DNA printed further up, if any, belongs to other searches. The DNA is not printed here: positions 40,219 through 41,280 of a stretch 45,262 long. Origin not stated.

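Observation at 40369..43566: All four paralogues keep a complete Pol-beta NTase catalytic signature despite deep divergence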

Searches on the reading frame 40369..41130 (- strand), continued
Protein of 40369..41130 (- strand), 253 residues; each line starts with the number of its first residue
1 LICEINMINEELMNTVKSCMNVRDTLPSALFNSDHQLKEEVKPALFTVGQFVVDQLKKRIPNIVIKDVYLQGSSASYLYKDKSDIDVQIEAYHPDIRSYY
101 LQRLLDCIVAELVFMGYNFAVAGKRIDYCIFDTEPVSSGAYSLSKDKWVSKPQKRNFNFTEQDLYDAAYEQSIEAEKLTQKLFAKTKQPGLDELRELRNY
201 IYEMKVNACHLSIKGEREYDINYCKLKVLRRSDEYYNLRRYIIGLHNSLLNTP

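Call 40: search_protein_families(library=pfam, proteins=[L059:7353-8237:+, L079:8380-9204:+, L072:9038-9793:+, L075:10666-13407:+, L079:13341-15431:+, L034:13151-14872:+, L061:3977-5002:+, L069:8750-9886:+, L078:2999-3850:+, L052:7967-9430:+], max_evalue=0.001)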
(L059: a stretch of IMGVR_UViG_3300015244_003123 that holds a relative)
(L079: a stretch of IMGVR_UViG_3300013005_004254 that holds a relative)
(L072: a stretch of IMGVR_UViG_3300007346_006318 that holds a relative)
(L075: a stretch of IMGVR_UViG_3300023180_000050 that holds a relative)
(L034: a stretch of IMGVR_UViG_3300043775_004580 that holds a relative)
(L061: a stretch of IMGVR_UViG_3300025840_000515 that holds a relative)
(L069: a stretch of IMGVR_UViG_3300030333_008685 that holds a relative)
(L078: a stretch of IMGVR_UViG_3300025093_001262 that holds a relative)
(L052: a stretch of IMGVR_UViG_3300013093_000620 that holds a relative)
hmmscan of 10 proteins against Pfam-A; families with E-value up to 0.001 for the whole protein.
L059:7353-8237:+ (294 aa): 1 family
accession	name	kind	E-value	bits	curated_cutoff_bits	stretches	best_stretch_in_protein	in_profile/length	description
PF03851.20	UvdE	-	3.4e-12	46.6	24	1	77-232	91-250/275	UV-endonuclease UvdE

L079:8380-9204:+ (274 aa): 2 families
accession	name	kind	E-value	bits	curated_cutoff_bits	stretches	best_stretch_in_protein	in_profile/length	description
PF01149.29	Fapy_DNA_glyco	-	5.5e-09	37.1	25.5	1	1-122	1-117/117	Formamidopyrimidine-DNA glycosylase N-terminal domain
PF06831.19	H2TH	-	8.9e-05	22.8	34.7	1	133-215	3-81/93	Formamidopyrimidine-DNA glycosylase H2TH domain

L072:9038-9793:+ (251 aa): 2 families
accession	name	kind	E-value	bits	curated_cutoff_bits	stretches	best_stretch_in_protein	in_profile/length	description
PF10108.15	DNA_pol_B_exo2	-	8.7e-15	55.4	24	1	86-242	7-166/213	Predicted 3'-5' exonuclease related to the exonuclease domain of PolB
PF13482.12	RNase_H_2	-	1.3e-07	32.2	22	1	83-245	10-160/165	RNase_H superfamily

L075:10666-13407:+ (913 aa): 0 families

L079:13341-15431:+ (696 aa): 5 families
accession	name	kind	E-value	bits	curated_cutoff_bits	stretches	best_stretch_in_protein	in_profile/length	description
PF07583.16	PSCyt2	-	1.6e-08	35.2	29.8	0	413-551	47-177/209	Protein of unknown function (DUF1549)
PF03420.18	Peptidase_S77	-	1.5e-07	31.5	27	1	25-140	42-158/198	Prohead core protein serine protease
PF20034.4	Peptidase_S80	-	1.1e-06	28.4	23.4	1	31-161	25-182/229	Peptidase S80 family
PF20072.4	DUF6468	-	1.8e-05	25.2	26.9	0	303-336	37-70/76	Domain of unknown function (DUF6468)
PF24554.1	DUF7603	-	9.4e-05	23.6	27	0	288-369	6-87/110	Domain of unknown function (DUF7603)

L034:13151-14872:+ (573 aa): 1 family
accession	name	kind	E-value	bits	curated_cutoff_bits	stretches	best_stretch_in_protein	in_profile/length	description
PF07068.17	Gp23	-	7.1e-41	141.3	24.4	1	97-555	6-354/376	Major capsid protein Gp23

L061:3977-5002:+ (341 aa): 0 families

L069:8750-9886:+ (378 aa): 0 families

L078:2999-3850:+ (283 aa): 0 families

L052:7967-9430:+ (487 aa): 3 families
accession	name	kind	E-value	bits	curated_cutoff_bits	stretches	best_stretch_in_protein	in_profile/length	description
PF03796.21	DnaB_C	-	3.5e-17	63.1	27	1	162-411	2-253/255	DnaB-like helicase C terminal domain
PF13481.12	AAA_25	-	1.5e-05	25.1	27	1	167-336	19-186/195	AAA domain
PF06745.19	ATPase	-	3.1e-05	23.9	26.6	1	163-239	2-77/231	KaiC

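Call 43: search_solved_structures(query=A3, max_evalue=1, show_alignments=3)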
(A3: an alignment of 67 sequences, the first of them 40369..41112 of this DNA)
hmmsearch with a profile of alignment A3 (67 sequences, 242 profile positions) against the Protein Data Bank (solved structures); distinct sequences matched with E-value up to 1: 14.
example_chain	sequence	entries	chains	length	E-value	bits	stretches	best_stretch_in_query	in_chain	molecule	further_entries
9xbd_E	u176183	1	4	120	0.0082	18.6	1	39-102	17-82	Nucleotidyltransferase domain-containing protein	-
9hcg_p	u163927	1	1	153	0.044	16.2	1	129-219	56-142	Large ribosomal subunit protein mL62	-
8xeh_E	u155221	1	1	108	0.063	15.7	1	56-86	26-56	MNT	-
9e9c_p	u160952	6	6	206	0.08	15.4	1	130-219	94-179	Large ribosomal subunit protein mL62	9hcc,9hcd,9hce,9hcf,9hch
6nu2_p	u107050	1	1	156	0.084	15.3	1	129-208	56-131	Peptidyl-tRNA hydrolase ICT1, mitochondrial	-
7qh7_p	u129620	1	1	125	0.094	15.1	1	138-211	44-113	Peptidyl-tRNA hydrolase ICT1, mitochondrial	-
1j26_A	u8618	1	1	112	0.096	15.1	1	128-195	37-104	immature colon carcinoma transcript 1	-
7nql_BL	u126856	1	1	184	0.11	14.9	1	130-211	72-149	Peptidyl-tRNA hydrolase ICT1, mitochondrial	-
2rff_A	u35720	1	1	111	0.14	14.6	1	40-86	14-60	Putative nucleotidyltransferase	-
7o9m_p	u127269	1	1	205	0.14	14.6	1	130-211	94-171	Peptidyl-tRNA hydrolase ICT1, mitochondrial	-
3j7y_p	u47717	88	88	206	0.14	14.5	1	130-211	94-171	ICT1 | mL62 (ICT1) | Peptidyl-tRNA hydrolase ICT1, mitochondrial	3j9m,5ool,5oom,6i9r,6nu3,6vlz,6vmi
8xeo_A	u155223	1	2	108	0.14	14.5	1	56-86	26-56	MNT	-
1ylq_A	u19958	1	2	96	0.18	14.2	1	48-116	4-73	putative nucleotidyltransferase, hypothetical protein AF0614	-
4zrl_A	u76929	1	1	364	0.31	13.4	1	15-96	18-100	Poly(A) RNA polymerase gld-2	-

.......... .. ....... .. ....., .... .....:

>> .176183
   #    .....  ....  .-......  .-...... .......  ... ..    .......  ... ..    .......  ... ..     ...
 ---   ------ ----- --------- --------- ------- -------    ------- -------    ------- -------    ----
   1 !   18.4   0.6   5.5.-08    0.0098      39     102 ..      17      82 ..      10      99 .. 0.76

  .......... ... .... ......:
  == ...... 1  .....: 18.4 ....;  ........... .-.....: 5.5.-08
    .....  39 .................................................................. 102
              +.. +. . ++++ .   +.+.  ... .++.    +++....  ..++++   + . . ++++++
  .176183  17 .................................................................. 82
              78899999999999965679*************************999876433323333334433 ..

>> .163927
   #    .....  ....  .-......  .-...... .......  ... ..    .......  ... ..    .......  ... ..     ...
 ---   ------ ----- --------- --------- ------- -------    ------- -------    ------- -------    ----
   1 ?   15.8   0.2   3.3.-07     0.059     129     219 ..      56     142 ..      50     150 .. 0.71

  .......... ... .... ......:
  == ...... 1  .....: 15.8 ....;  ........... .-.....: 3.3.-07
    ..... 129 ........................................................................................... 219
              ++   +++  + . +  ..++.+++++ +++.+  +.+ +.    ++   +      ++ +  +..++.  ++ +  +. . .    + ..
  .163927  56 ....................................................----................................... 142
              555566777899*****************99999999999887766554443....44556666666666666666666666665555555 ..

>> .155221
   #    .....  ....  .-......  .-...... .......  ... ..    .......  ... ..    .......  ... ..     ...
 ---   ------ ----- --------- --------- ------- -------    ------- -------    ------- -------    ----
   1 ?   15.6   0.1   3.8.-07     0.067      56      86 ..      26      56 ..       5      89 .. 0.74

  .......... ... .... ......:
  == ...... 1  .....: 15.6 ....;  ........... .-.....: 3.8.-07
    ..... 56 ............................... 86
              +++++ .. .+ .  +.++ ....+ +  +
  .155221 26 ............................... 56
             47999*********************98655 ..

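Call 51: search_protein_families(library=pfam, alignment_id=A4, max_evalue=0.0001)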
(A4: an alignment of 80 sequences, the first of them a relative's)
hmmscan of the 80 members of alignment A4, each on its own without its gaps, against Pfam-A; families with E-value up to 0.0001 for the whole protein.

A. member 1, P0008 (510 aa): 3 families
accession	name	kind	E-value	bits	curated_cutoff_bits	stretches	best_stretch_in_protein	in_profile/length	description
PF01909.29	NTP_transf_2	-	1.1e-09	39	21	0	317-379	11-72/93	Nucleotidyltransferase domain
PF18765.7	Polbeta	-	2.8e-08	34.3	26.9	0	71-136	6-66/93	Polymerase beta, Nucleotidyltransferase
PF22600.2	MTPAP-like_central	-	1.2e-05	25.9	27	0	76-120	38-82/139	Poly(A) RNA polymerase, mitochondrial-like, central palm domain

B. families by the number of members that match (of 80 scanned): 15 families
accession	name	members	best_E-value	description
PF01909.29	NTP_transf_2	16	3.7e-12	Nucleotidyltransferase domain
PF22600.2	MTPAP-like_central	9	1.6e-08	Poly(A) RNA polymerase, mitochondrial-like, central palm domain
PF18765.7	Polbeta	7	5.3e-11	Polymerase beta, Nucleotidyltransferase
PF00583.31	Acetyltransf_1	2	2.9e-08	Acetyltransferase (GNAT) family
PF19846.4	DUF6321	1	3.3e-17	Domain of unknown function (DUF6321)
PF13563.12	2_5_RNA_ligase2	1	2.8e-13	2'-5' RNA ligase superfamily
PF00383.29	dCMP_cyt_deam_1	1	1.5e-10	Cytidine and deoxycytidylate deaminase zinc-binding region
PF02834.22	LigT_PEase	1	6.6e-08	LigT like Phosphoesterase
PF23474.1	Acb1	1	2.3e-07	Anti-CBASS protein Acb1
PF13508.13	Acetyltransf_7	1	4.3e-06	Acetyltransferase (GNAT) domain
PF08857.17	ParBc_2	1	5.2e-06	Putative ParB-like nuclease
PF12633.13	Adenyl_cycl_N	1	5.5e-06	Adenylate cyclase NT domain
PF00959.24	Phage_lysozyme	1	8.2e-06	Phage lysozyme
PF13673.13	Acetyltransf_10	1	1.7e-05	Acetyltransferase (GNAT) domain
PF20573.4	DUF6782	1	3.4e-05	Putative metallopeptidase family (DUF6782)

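Call 53: find_homologous_proteins(query=A5, max_evalue=1e-10)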
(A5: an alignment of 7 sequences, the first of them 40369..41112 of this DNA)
Query A5 (7 sequences) (247 aa, profile of the alignment): 4 proteins with E <= 1e-10 among 3135 candidates.
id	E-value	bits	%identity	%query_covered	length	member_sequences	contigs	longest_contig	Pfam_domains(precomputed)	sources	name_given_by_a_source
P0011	3.4e-101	356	27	98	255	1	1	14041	-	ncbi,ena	-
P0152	3.3e-80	287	29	99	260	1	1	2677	-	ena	-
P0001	1.0e-61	226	99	63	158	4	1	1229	-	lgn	-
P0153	1.8e-16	78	24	89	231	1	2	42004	-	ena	-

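Call 54: find_encoding_contigs(protein=P0011, flank=10000)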
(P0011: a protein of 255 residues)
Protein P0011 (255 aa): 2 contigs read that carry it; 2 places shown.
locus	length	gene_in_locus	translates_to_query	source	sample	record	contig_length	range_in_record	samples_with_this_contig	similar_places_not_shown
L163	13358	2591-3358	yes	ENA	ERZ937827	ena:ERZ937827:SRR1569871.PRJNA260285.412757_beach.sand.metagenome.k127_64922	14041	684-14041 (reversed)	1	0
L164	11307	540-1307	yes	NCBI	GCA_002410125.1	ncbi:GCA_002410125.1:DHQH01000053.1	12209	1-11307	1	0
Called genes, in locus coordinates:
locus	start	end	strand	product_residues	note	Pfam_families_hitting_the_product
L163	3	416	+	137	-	?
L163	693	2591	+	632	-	-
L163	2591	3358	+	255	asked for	-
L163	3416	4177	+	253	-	-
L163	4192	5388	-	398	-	-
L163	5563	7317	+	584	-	PF00990:GGDEF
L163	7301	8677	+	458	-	PF26299:MurL_N, PF26298:MurL_epimerase_C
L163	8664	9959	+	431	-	PF21799:MurD-like_N, PF08245:Mur_ligase_M, PF02875:Mur_ligase_C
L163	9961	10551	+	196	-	PF03886:ABC_trans_aux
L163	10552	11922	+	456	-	PF05958:tRNA_U5-meth_tr, PF05175:MTS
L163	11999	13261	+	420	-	PF00675:Peptidase_M16, PF05193:Peptidase_M16_C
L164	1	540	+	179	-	?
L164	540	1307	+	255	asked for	-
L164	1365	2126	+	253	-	-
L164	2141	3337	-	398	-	-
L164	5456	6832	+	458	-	PF26299:MurL_N, PF26298:MurL_epimerase_C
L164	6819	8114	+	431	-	PF21799:MurD-like_N, PF08245:Mur_ligase_M, PF02875:Mur_ligase_C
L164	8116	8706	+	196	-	PF03886:ABC_trans_aux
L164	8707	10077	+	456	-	PF05958:tRNA_U5-meth_tr, PF05175:MTS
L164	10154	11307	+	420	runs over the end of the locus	PF00675:Peptidase_M16, PF05193:Peptidase_M16_C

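Call 55: find_encoding_contigs(protein=P0152, flank=10000)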
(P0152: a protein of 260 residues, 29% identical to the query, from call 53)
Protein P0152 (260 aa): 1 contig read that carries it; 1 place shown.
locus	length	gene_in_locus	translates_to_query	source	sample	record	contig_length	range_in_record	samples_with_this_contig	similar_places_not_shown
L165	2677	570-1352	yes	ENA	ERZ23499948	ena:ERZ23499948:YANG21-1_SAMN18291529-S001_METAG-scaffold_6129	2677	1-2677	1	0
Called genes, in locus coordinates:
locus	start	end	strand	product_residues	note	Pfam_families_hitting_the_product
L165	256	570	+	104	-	-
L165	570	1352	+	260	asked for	-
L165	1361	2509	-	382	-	PF00990:GGDEF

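Call 62: find_encoding_contigs(protein=P0007, flank=10000)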
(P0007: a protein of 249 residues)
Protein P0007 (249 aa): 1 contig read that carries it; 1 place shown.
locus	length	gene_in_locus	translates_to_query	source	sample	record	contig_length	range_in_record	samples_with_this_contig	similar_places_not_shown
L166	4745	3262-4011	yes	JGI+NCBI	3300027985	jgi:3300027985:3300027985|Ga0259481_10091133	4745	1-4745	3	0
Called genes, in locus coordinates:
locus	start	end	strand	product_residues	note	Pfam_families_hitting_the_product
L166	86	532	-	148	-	PF01381:HTH_3 (weak)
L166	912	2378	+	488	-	-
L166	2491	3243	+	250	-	-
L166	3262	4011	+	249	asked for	-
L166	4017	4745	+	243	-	?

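Call 63: find_encoding_contigs(protein=P0013, flank=10000)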
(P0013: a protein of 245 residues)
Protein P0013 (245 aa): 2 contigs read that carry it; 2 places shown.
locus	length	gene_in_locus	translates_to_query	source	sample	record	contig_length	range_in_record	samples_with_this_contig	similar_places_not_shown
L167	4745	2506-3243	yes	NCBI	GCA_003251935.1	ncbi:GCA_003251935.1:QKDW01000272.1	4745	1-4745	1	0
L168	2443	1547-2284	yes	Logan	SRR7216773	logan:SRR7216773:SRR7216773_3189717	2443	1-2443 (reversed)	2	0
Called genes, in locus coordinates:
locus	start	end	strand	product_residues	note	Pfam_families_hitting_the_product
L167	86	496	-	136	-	PF01381:HTH_3 (weak)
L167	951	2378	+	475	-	-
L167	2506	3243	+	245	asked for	-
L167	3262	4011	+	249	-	-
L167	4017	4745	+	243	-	?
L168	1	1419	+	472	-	?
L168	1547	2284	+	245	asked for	-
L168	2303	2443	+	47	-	?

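Call 65: search_protein_families(library=pfam, proteins=[L163:684-2591:+, L166:897-2378:+, L163:4192-5388:-, L166:86-547:-, L166:4017-4745:+], max_evalue=1)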
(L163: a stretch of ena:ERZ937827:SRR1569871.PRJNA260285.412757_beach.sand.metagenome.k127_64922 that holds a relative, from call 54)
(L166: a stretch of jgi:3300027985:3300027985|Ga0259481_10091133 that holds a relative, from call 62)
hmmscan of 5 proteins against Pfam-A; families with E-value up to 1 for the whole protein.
L163:684-2591:+ (635 aa): 0 families

L166:897-2378:+ (493 aa): 0 families

L163:4192-5388:- (398 aa): 2 families
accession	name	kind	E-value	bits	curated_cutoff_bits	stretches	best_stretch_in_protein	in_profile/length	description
PF19596.4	DUF6101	-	0.0002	21.5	27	1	159-229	82-147/184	Family of unknown function (DUF6101)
PF10261.15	FIT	-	0.12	12.3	21.4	1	243-298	191-233/240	Fat storage-inducing transmembrane protein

L166:86-547:- (153 aa): 3 families
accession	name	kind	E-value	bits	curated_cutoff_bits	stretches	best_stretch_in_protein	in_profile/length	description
PF01381.28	HTH_3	-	1e-06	29.1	23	1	28-75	7-55/55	Helix-turn-helix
PF12844.13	HTH_19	-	0.014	15.7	30.2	1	24-77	6-60/64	Helix-turn-helix domain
PF07022.19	Phage_CI_repr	-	0.18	12.6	22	1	50-76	33-58/65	Bacteriophage CI repressor helix-turn-helix domain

L166:4017-4745:+ (243 aa): 2 families
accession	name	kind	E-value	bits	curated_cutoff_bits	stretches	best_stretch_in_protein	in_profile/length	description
PF22600.2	MTPAP-like_central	-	0.00078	20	27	1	47-105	27-71/139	Poly(A) RNA polymerase, mitochondrial-like, central palm domain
PF18765.7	Polbeta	-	0.031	14.9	26.9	1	69-105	20-58/93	Polymerase beta, Nucleotidyltransferase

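Call 85: search_protein_families(library=pfam, alignment_id=A7, max_evalue=0.00001)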
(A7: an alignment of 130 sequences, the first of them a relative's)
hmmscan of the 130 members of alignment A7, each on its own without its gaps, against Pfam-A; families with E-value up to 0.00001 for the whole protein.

A. member 1, L034:5047-5931:+ (294 aa): 1 family
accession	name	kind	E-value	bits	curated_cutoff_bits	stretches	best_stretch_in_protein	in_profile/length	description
PF03851.20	UvdE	-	1.3e-12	48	24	1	78-236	92-253/275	UV-endonuclease UvdE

B. families by the number of members that match (of 130 scanned): 50 families (the first 25 are shown)
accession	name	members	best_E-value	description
PF00149.33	Metallophos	2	2.4e-13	Calcineurin-like phosphoesterase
PF01970.21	TctA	1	1e-87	Tripartite tricarboxylate transporter TctA family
PF01223.29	Endonuclease_NS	1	1.9e-43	DNA/RNA non-specific endonuclease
PF07068.17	Gp23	1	2.3e-42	Major capsid protein Gp23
PF01391.23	Collagen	1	1.2e-39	Collagen triple helix repeat (20 copies)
PF19835.5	SegE_GIY-YIG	1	1.6e-35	Putative endonuclease segE, GIY-YIG domain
PF00136.26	DNA_pol_B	1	6.2e-33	DNA polymerase family B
PF20025.4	DUF6433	1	1.1e-32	Family of unknown function (DUF6433)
PF00574.28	CLP_protease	1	8.3e-32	Clp protease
PF13306.12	LRR_5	1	7.7e-31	BspA type Leucine rich repeat region (6 copies)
PF00080.25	Sod_Cu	1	3.7e-30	Copper/zinc superoxide dismutase (SODC)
PF02622.21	DUF179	1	6.3e-23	AlgH-like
PF00588.24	SpoU_methylase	1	8.2e-23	SpoU rRNA Methylase family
PF03330.24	DPBB_1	1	2.3e-22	Lytic transglycolase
PF03104.25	DNA_pol_B_exo1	1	6.1e-21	DNA polymerase family B, exonuclease domain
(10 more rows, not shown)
